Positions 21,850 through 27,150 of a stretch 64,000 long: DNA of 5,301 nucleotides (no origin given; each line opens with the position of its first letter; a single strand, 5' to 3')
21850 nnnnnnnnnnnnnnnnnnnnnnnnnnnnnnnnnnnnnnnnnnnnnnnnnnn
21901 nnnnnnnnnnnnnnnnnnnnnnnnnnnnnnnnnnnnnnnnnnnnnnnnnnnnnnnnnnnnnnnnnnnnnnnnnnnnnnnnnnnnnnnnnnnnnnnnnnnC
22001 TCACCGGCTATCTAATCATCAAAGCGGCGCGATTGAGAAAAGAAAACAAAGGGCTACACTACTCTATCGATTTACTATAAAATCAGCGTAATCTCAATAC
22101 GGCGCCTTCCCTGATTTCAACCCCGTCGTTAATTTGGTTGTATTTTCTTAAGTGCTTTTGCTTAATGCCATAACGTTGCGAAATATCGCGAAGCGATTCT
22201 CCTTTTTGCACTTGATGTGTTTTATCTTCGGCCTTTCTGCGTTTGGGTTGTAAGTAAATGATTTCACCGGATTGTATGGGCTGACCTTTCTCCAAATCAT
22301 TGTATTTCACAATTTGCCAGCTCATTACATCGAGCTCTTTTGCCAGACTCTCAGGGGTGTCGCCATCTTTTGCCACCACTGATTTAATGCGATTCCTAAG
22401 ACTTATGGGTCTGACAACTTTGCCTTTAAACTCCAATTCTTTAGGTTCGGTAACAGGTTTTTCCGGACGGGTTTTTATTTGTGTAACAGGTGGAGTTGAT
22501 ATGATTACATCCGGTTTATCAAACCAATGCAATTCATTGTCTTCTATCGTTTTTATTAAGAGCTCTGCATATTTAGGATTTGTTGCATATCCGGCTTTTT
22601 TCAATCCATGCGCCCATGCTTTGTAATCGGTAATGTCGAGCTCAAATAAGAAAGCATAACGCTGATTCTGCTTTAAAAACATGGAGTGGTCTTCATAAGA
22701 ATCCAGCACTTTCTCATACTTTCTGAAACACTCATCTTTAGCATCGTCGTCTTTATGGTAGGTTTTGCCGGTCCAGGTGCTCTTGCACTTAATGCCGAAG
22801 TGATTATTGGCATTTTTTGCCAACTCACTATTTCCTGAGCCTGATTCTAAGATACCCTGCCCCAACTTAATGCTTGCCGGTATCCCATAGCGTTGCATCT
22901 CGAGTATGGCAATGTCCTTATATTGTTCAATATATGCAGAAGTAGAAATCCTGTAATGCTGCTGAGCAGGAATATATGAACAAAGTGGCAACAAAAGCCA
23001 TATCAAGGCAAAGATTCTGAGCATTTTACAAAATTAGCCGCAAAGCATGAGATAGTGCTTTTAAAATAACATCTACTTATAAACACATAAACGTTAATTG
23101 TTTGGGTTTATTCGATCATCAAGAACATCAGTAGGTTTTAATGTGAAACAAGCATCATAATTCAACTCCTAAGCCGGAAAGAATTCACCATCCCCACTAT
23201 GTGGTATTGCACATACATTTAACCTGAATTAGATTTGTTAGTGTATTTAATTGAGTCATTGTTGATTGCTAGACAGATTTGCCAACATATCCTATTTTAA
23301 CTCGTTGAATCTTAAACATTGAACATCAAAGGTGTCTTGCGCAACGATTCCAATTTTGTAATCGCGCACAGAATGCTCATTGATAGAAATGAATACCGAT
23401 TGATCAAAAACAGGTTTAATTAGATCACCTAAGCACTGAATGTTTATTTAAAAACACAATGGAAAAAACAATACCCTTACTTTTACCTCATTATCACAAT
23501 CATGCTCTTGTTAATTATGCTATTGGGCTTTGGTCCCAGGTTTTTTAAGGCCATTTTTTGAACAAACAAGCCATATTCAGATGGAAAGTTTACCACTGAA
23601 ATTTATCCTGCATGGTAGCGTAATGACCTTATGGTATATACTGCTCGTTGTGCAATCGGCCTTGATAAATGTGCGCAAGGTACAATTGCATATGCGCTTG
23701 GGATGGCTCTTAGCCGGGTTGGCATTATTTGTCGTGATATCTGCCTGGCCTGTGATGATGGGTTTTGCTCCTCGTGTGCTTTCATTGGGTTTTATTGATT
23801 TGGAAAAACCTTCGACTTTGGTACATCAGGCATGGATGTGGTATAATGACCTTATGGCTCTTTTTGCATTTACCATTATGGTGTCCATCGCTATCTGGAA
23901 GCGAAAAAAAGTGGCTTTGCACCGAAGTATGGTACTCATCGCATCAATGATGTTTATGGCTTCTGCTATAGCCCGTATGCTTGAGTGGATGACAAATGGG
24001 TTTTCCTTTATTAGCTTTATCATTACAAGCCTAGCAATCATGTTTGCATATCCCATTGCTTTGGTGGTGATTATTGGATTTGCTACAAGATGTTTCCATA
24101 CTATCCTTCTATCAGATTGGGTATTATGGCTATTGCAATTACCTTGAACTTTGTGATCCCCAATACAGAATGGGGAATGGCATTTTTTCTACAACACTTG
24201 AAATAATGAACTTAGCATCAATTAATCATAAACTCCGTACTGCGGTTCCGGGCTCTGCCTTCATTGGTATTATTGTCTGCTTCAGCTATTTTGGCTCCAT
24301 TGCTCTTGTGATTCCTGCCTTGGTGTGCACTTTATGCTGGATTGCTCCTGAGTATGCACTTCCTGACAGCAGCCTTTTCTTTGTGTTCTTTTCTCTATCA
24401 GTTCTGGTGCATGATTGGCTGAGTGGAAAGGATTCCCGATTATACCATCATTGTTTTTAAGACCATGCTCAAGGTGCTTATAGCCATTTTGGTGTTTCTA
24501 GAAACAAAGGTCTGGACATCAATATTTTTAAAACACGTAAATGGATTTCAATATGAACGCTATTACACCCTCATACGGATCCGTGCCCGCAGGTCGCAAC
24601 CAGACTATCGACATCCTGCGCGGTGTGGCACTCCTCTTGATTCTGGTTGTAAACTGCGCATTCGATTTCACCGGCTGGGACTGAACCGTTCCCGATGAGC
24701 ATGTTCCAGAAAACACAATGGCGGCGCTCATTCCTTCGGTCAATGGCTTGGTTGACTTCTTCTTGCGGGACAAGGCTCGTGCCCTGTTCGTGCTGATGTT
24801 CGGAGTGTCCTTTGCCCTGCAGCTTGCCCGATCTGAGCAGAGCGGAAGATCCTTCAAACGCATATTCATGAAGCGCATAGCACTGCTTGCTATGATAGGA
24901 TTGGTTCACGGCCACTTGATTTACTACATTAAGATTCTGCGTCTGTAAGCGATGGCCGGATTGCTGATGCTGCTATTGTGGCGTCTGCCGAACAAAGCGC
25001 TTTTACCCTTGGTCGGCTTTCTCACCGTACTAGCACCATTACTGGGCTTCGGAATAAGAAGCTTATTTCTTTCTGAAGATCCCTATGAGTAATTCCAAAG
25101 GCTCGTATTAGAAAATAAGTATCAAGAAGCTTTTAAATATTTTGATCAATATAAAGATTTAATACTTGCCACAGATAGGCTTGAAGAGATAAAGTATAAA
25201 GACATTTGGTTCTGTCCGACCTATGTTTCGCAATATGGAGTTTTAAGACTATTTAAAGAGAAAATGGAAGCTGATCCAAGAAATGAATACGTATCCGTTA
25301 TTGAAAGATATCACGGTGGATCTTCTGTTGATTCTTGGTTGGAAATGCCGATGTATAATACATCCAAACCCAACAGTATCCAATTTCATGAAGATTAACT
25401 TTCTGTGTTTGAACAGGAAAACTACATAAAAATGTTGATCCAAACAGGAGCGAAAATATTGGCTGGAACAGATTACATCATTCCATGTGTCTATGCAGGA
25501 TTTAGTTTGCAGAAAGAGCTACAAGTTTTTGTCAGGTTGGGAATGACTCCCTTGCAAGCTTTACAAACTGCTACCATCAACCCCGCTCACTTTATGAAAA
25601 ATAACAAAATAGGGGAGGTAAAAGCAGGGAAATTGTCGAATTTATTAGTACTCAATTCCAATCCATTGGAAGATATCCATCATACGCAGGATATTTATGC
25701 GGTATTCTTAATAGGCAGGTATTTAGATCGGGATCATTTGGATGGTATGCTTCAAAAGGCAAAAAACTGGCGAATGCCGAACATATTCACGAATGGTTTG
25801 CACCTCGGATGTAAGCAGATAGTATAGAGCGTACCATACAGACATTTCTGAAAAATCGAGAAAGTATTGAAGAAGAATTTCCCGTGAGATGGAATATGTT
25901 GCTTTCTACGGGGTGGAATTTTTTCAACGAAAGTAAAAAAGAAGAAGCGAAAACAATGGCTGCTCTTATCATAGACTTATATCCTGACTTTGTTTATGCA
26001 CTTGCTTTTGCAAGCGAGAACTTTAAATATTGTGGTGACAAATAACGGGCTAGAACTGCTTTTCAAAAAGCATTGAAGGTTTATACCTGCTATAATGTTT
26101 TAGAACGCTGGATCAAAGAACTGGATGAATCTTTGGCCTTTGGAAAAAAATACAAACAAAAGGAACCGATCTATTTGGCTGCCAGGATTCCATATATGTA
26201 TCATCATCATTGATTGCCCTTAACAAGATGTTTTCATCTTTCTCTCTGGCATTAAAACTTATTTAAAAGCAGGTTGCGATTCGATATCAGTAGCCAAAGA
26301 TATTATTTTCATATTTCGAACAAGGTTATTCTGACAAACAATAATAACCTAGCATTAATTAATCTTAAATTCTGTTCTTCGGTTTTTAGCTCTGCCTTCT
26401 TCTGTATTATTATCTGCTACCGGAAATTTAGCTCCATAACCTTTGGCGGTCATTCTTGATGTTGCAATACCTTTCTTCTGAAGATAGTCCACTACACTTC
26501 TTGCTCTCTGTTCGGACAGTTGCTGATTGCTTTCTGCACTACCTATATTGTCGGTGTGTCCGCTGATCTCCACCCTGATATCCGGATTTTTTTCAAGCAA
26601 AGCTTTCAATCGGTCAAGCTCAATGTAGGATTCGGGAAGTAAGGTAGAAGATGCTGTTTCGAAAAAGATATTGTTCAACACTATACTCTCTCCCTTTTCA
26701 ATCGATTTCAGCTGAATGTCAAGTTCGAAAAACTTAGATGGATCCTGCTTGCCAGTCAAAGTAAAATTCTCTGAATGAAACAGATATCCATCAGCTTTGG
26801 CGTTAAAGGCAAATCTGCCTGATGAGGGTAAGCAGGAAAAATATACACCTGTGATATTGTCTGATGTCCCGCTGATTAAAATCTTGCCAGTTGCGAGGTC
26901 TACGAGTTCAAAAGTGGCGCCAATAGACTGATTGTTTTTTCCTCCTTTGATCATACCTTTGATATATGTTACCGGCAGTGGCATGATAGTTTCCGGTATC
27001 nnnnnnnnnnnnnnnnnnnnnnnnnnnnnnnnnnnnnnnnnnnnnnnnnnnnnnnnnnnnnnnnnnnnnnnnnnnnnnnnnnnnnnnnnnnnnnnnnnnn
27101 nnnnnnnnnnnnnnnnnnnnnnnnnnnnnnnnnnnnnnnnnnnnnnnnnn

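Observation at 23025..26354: A 3.3-kb gene-decay zone: patchwork of start-less ORF fragments, a frameshifted foreign gene and a 500-bp non-coding stretch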

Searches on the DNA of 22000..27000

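Call 50: search_rna_families(source=window, start=22000, end=27000, threshold=evalue, max_evalue=1)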
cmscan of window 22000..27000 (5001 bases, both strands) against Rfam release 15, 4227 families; matches with E-value up to 1: 1.
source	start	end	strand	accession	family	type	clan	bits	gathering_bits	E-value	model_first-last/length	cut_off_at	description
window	26068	26109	+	RF01648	ceN65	Gene; snRNA; snoRNA; CD-box;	-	20.7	48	0.39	1-65/65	no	Caenorhabditis snoRNA ceN65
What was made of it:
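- On Structured RNA genes (Rfam families, tRNA, tmRNA): The Rfam E-value scan of 22000-27000 gave only a chance snoRNA hit at E 0.39 (call 50).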

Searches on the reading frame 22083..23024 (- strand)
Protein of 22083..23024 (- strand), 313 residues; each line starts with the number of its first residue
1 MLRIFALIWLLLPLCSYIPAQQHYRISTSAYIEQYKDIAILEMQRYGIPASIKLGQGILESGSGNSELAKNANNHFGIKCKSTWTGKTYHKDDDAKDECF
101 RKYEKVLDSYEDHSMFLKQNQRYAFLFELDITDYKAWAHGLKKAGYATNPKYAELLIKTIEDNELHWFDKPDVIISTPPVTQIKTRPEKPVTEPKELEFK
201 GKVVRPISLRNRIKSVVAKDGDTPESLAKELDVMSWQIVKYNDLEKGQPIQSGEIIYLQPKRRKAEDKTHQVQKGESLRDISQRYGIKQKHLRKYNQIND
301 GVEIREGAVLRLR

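Call 23: search_protein_families(library=pfam, max_evalue=0.00001, proteins=[window:22083-23024:-])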
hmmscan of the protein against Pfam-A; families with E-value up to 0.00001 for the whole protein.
window:22083-23024:- (313 aa): 2 families
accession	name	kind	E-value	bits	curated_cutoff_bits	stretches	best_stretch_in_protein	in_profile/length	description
PF01832.25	Glucosaminidase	-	2e-38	132.3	30.2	1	37-165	2-123/123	Mannosyl-glycoprotein endo-beta-N-acetylglucosaminidase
PF01476.26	LysM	-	2.9e-12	46.8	20.9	1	270-312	1-42/43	LysM domain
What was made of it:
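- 22083..23024 (-): Intact left-flank host gene: glucosaminidase with a LysM domain (313 aa). Pfam Glucosaminidase E 2e-38 and LysM E 2.9e-12 (call 23).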

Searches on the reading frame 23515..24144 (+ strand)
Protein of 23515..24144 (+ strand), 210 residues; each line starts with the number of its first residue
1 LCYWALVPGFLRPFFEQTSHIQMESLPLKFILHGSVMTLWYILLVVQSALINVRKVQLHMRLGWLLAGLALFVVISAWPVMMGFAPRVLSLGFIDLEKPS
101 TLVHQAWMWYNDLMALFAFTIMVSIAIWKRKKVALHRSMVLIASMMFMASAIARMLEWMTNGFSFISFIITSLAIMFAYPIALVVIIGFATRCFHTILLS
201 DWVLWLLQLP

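Call 6: search_protein_families(library=pfam, max_evalue=1, proteins=[window:23515-24144:+])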
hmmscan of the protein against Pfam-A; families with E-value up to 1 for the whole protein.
seq(210 aa): 1 family
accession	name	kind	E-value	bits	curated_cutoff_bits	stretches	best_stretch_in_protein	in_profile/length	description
PF04238.17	DUF420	-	0.79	10.5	30.5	0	114-199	9-92/130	Protein of unknown function (DUF420)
